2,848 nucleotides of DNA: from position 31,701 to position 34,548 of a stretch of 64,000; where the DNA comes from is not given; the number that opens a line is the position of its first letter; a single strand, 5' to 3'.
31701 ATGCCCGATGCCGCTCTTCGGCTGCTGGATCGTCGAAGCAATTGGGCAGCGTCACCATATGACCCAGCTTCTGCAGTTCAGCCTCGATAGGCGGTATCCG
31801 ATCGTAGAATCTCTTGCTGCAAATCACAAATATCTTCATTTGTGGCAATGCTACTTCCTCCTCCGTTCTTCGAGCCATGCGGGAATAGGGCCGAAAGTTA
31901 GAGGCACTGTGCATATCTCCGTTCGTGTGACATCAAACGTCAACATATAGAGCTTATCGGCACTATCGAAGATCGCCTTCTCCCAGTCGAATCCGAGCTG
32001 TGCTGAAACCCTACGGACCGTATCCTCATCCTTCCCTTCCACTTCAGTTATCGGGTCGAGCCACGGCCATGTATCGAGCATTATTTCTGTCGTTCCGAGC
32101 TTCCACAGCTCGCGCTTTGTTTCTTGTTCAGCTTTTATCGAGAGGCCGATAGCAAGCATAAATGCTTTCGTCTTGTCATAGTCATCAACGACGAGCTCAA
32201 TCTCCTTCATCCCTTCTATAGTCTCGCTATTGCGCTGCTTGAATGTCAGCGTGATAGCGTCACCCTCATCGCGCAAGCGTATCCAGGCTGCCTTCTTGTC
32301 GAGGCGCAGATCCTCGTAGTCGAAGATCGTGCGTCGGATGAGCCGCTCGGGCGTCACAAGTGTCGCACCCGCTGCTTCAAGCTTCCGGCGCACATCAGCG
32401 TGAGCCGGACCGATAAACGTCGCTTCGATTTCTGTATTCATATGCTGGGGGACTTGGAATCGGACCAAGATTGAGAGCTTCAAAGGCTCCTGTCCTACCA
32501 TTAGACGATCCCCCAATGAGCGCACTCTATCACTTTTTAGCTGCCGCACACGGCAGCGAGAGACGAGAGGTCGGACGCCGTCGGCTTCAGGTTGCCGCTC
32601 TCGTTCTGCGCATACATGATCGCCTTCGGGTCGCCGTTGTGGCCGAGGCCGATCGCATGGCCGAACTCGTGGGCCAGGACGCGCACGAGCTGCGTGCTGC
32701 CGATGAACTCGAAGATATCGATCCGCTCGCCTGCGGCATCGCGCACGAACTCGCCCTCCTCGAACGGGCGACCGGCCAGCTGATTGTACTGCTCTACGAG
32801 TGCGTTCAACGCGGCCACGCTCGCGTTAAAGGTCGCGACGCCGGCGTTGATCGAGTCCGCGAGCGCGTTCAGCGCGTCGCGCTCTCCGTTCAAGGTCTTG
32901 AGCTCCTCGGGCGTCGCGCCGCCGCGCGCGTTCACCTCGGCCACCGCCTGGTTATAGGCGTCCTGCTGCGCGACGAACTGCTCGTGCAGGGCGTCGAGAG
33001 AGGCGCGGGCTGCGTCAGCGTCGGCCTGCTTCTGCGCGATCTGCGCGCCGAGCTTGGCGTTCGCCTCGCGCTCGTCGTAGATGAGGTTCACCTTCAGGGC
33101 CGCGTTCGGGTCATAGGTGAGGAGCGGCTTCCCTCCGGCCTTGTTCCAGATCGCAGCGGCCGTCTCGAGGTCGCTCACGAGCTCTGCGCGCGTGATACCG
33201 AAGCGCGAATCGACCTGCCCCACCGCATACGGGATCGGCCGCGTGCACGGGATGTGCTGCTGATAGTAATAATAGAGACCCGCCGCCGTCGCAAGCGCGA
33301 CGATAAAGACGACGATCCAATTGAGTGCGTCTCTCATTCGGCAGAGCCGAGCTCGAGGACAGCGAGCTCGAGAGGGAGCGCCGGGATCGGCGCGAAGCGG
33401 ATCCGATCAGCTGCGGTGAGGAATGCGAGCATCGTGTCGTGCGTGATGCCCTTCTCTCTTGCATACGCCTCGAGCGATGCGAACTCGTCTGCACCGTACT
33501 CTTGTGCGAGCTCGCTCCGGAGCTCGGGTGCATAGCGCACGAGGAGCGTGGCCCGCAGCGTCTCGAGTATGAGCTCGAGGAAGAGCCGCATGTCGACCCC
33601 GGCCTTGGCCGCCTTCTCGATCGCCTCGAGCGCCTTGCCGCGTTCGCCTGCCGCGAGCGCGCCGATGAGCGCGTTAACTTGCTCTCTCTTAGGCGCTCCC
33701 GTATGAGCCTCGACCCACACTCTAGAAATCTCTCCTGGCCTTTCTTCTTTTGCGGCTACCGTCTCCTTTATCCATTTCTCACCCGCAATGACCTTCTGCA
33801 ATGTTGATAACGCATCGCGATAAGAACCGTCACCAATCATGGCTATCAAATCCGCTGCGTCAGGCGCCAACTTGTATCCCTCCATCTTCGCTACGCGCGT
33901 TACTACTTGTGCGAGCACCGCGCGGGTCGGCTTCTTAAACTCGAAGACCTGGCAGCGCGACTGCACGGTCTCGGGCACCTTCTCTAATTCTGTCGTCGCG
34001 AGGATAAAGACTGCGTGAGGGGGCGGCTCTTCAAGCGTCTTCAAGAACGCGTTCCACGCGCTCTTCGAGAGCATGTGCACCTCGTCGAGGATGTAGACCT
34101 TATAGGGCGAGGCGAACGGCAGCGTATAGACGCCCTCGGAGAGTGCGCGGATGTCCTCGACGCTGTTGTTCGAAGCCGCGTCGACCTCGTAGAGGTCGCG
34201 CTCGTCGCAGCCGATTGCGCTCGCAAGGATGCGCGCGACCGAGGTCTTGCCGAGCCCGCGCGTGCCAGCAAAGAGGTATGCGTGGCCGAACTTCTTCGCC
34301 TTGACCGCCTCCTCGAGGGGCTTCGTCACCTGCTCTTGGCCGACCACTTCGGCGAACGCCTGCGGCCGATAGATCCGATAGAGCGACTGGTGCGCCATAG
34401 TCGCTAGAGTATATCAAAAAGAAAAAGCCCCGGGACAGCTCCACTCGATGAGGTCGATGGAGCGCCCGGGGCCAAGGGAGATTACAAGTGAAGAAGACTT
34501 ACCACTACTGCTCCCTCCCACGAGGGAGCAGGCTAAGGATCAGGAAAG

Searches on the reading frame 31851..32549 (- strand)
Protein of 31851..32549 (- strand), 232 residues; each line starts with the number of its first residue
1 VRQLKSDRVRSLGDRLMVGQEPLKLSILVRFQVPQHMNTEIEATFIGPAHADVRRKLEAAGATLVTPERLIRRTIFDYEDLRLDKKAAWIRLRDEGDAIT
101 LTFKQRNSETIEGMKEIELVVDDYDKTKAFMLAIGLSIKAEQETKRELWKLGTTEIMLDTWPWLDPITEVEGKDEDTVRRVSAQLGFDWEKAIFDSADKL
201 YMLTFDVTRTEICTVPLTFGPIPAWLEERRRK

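Call 7: search_protein_families(library=pfam, proteins=[window:31851-32549:-])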
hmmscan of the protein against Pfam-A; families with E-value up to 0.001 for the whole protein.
window:31851-32549:- (232 aa): 1 family
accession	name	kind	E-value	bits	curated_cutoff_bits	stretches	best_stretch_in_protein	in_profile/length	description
PF01928.26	CYTH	-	5.4e-11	43.1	23.2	1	39-176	2-151/179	CYTH domain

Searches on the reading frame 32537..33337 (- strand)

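Call 7: search_protein_families(library=pfam, proteins=[window:32537-33337:-])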
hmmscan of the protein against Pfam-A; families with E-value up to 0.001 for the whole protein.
window:32537-33337:- (266 aa): 1 family
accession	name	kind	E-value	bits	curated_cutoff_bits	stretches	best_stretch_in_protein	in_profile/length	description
PF00413.30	Peptidase_M10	-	4e-08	33.7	24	1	214-256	105-150/159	Matrixin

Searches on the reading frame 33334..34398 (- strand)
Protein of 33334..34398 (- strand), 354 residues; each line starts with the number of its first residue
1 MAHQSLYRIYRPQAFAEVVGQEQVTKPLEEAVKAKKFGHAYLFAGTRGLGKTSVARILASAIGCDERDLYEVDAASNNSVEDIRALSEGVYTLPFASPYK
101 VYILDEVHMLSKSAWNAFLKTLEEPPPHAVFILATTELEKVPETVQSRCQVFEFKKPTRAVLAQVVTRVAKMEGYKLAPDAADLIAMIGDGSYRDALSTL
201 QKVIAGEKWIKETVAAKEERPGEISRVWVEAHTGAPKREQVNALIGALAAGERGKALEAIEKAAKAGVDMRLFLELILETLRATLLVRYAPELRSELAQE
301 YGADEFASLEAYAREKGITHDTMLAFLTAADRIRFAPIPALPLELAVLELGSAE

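Call 7: search_protein_families(library=pfam, proteins=[window:33334-34398:-])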
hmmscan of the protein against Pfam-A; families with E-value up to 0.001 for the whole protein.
window:33334-34398:- (354 aa): 7 families
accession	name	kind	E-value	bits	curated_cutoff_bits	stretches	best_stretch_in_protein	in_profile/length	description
PF13177.12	DNA_pol3_delta2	-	4e-33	115.1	27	2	77-157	80-160/161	DNA polymerase III, delta subunit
PF00004.35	AAA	-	6.1e-11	43.3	21.2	1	42-153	2-127/131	ATPase family associated with various cellular activities (AAA)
PF12169.13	DNA_pol3_gamma3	-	3e-09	37.2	24.4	1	234-352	11-129/143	DNA polymerase III subunits gamma and tau domain III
PF05496.18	RuvB_N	-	3e-08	34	27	1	11-123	2-109/159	Holliday junction DNA helicase RuvB P-loop domain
PF22608.2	DNAX_ATPase_lid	-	0.00014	22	27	1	166-205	6-45/49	DNA polymerase III clamp loader subunit, ATPase lid domain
PF01078.27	Mg_chelatase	-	0.00024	21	20.3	1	15-100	2-83/207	Magnesium chelatase, subunit ChlI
PF13173.12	AAA_14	-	0.00038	20.9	27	1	40-137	4-99/129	AAA domain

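Call 9: find_homologous_proteins(query=window:33334-34398:-)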
Query window:33334-34398:- (354 aa): 8000 proteins with E <= 0.001 among 8000 candidates; the best 120 are listed.
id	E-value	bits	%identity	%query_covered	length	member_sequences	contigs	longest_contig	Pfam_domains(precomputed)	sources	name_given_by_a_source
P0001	5.1e-224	761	100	100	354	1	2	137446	PF12169.14,PF00004.36,PF05496.19,PF13177.13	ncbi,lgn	-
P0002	5.2e-172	590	78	99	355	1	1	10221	PF12169.14,PF00004.36,PF05496.19,PF13177.13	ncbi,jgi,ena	jgi:DNA polymerase-3 subunit gamma/tau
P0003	6.6e-170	583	78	100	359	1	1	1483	PF12169.14,PF00004.36,PF05496.19,PF13177.13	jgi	jgi:DNA polymerase-3 subunit gamma/tau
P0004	5.0e-169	580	79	99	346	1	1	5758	PF12169.14,PF00004.36,PF05496.19,PF13177.13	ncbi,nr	ncbi:MAG: DNA polymerase III subunit gamma/tau [Patescibacteria group bacterium]|nr:DNA polymerase I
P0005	6.7e-169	580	79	99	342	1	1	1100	PF12169.14,PF00004.36,PF05496.19,PF13177.13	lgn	-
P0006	7.6e-169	579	80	99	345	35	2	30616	PF12169.14,PF00004.36,PF22608.3,PF05496.19,PF13177.13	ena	-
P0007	8.5e-169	579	79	99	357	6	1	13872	PF12169.14,PF00004.36,PF22608.3,PF05496.19,PF13177.13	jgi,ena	-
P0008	1.6e-168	578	79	99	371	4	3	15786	PF12169.14,PF00004.36,PF05496.19,PF13177.13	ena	-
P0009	2.3e-168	578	79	99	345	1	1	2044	PF12169.14,PF00004.36,PF05496.19,PF13177.13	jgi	jgi:DNA polymerase-3 subunit gamma/tau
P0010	2.5e-168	578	79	99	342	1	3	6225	PF12169.14,PF00004.36,PF22608.3,PF05496.19,PF13177.13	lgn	-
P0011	1.2e-167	575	77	99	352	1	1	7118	PF12169.14,PF16193.12,PF00004.36,PF05496.19,PF13177.13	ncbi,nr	ncbi:MAG: DNA polymerase III subunit gamma/tau [bacterium]|nr:DNA polymerase III subunit gamma/tau [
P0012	3.6e-167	574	79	99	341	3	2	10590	PF12169.14,PF00004.36,PF22608.3,PF05496.19,PF13177.13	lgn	-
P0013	4.9e-167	573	79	99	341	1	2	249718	PF12169.14,PF00004.36,PF22608.3,PF05496.19,PF13177.13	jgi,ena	jgi:DNA polymerase-3 subunit gamma/tau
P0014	9.3e-167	573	78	100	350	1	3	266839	PF12169.14,PF00004.36,PF22608.3,PF05496.19,PF13177.13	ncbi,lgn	-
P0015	1.7e-166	572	79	99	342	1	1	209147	PF12169.14,PF00004.36,PF22608.3,PF05496.19,PF13177.13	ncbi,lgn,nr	ncbi:MAG: DNA polymerase III subunit gamma/tau [Candidatus Pacebacteria bacterium]|nr:DNA polymerase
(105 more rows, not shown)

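Call 11: find_related_loci(query=A1, collection=genome_contigs, flank=3000)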
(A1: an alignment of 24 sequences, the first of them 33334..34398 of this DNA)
Query A1 (354 aa) in genome_contigs; peptide patterns used: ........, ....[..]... (x = any residue, [..] = any of these).
599 stretches matched a pattern (row limit reached: there are more); 580 encode a relative of the query (tblastn E <= 1e-3); the best 80 are kept; 80 distinct loci.
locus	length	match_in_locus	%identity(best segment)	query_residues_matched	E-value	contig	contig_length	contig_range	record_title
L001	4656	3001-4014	77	1-350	5e-180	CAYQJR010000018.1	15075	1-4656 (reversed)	MAG TPA_asm: uncultured Candidatus Saccharibacteria bacterium isolate SRP136066_co1_416 genome assembly, contig: NODE_43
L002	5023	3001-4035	76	1-350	0e+0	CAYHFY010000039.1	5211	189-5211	MAG TPA_asm: uncultured Candidatus Saccharibacteria bacterium isolate ERP119705_co10_170 genome assembly, contig: NODE_1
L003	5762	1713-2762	77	1-350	1e-178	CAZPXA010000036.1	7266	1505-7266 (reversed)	MAG TPA_asm: uncultured Candidatus Saccharibacteria bacterium isolate binchicken_co134_412 genome assembly, contig: NODE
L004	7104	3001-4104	76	1-350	6e-178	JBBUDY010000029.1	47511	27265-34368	MAG: Patescibacteria group bacterium isolate H32-bin018_1 H32_bin018_1_000000000029, whole genome shotgun sequence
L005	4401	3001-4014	76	1-350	6e-180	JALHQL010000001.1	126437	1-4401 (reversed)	MAG: Candidatus Paceibacterota bacterium isolate bin.85 c_000000000925, whole genome shotgun sequence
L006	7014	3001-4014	78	1-350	1e-176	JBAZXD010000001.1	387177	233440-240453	MAG: Candidatus Paceibacterota bacterium isolate SO_2017_GW1_48 NODE_180_length_387177_cov_1.739612_OW334_2017, whole ge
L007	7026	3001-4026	76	1-354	6e-176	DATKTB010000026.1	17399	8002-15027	MAG TPA_asm: Candidatus Paceibacterota bacterium isolate SMAG_U14070 k141_1342404, whole genome shotgun sequence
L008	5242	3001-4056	75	1-350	9e-177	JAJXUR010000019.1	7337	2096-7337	MAG: bacterium isolate BP5.bin107 NODE_19089_length_7337_cov_1.195978, whole genome shotgun sequence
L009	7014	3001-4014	77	1-350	2e-174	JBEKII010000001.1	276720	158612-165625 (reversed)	MAG: Minisyncoccia bacterium isolate SPRUCE 297 SPRUCE_297_1, whole genome shotgun sequence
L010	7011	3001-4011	77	1-350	1e-174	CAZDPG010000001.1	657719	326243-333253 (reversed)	MAG TPA_asm: uncultured Candidatus Saccharibacteria bacterium isolate SRP062349_co2_30 genome assembly, contig: NODE_5_l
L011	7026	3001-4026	76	1-350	2e-173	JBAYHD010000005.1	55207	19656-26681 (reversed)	MAG: Candidatus Paceibacterota bacterium isolate SO_2016_GW1_141 scaffold01169_OW334_2016, whole genome shotgun sequence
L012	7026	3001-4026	76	1-350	1e-172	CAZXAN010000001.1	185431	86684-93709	MAG TPA_asm: uncultured Candidatus Saccharibacteria bacterium isolate ERP113451_co1_173 genome assembly, contig: NODE_24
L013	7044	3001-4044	73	1-350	1e-170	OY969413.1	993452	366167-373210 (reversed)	MAG: Candidatus Kaiserbacteria bacterium isolate MFD01223.bin.1.23 genome assembly, chromosome: 1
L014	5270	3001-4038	77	1-354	2e-178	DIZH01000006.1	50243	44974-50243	MAG TPA_asm: Patescibacteria group bacterium UBA6033 UBA6033_contig_686, whole genome shotgun sequence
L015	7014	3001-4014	76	1-350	2e-169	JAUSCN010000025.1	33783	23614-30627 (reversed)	MAG: bacterium isolate E14_concoct.bin.140 E14_k141_1072915, whole genome shotgun sequence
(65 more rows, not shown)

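Call 21: find_encoding_contigs(protein=P0001, flank=2500, max_places=10)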
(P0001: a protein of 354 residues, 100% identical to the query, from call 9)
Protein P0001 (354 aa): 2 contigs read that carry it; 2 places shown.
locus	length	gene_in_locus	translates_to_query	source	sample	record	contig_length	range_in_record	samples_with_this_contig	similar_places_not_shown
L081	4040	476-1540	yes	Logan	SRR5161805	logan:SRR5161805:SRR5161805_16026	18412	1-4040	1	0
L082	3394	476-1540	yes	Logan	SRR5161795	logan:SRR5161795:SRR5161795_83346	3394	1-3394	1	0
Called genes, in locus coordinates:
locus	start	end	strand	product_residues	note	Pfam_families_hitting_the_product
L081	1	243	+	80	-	?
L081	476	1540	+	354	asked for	PF05496:RuvB_N, PF13177:DNA_pol3_delta2, PF00004:AAA, PF13177:DNA_pol3_delta2, PF12169:DNA_pol3_gamma3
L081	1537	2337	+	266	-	PF00413:Peptidase_M10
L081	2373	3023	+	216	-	PF01928:CYTH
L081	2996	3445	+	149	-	-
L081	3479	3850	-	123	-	-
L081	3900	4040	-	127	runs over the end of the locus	PF00903:Glyoxalase (weak)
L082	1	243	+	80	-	?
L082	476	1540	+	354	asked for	PF05496:RuvB_N, PF13177:DNA_pol3_delta2, PF00004:AAA, PF13177:DNA_pol3_delta2, PF12169:DNA_pol3_gamma3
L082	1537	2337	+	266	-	PF00413:Peptidase_M10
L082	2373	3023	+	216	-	PF01928:CYTH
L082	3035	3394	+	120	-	?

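Call 22: find_encoding_contigs(protein=P0006, flank=2500, max_places=10)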
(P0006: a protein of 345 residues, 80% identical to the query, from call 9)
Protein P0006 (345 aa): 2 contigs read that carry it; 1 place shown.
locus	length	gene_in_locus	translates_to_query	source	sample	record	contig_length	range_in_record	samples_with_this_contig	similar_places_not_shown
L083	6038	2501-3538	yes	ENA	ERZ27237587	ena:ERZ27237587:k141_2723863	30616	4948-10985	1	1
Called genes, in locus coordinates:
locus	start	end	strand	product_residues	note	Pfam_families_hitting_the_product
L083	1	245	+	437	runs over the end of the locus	PF02403:Seryl_tRNA_N, PF00587:tRNA-synt_2b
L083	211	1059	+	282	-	-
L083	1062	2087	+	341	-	PF01207:Dus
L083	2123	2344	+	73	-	-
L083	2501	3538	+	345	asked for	PF05496:RuvB_N (weak), PF13177:DNA_pol3_delta2, PF00004:AAA, PF13177:DNA_pol3_delta2, PF22608:DNAX_ATPase_lid (weak), PF12169:DNA_pol3_gamma3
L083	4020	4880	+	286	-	-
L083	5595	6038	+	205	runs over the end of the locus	PF00702:Hydrolase (weak)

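Call 24: find_related_loci(query=A1, collection=metagenome_contigs, flank=1500)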
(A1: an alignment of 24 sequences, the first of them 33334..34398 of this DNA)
Query A1 (354 aa) in metagenome_contigs; peptide patterns used: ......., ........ (x = any residue, [..] = any of these).
581 stretches matched a pattern; 379 encode a relative of the query (tblastn E <= 1e-3); the best 80 are kept; 80 distinct loci.
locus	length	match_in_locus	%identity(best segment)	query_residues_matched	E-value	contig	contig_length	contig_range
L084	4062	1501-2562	79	1-350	0e+0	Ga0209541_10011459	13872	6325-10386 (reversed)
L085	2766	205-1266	78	1-350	0e+0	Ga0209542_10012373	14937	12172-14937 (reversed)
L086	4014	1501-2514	79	1-350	0e+0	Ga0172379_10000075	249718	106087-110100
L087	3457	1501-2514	79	1-350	0e+0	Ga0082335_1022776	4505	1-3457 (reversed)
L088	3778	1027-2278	79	1-350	0e+0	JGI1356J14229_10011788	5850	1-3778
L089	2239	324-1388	79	1-350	0e+0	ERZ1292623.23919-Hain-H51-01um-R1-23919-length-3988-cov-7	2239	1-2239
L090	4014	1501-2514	79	1-350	0e+0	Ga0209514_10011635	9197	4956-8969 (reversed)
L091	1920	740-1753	79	1-350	0e+0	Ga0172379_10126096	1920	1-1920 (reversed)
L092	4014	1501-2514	79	1-350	0e+0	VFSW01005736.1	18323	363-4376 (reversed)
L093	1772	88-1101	79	1-350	0e+0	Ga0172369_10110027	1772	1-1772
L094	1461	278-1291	79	1-350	0e+0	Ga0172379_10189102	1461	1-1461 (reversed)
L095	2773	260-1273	78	1-350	0e+0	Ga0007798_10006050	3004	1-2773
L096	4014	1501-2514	78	1-350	0e+0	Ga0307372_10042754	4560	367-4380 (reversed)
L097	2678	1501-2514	78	1-350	0e+0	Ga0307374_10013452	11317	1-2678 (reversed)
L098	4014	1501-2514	78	1-350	0e+0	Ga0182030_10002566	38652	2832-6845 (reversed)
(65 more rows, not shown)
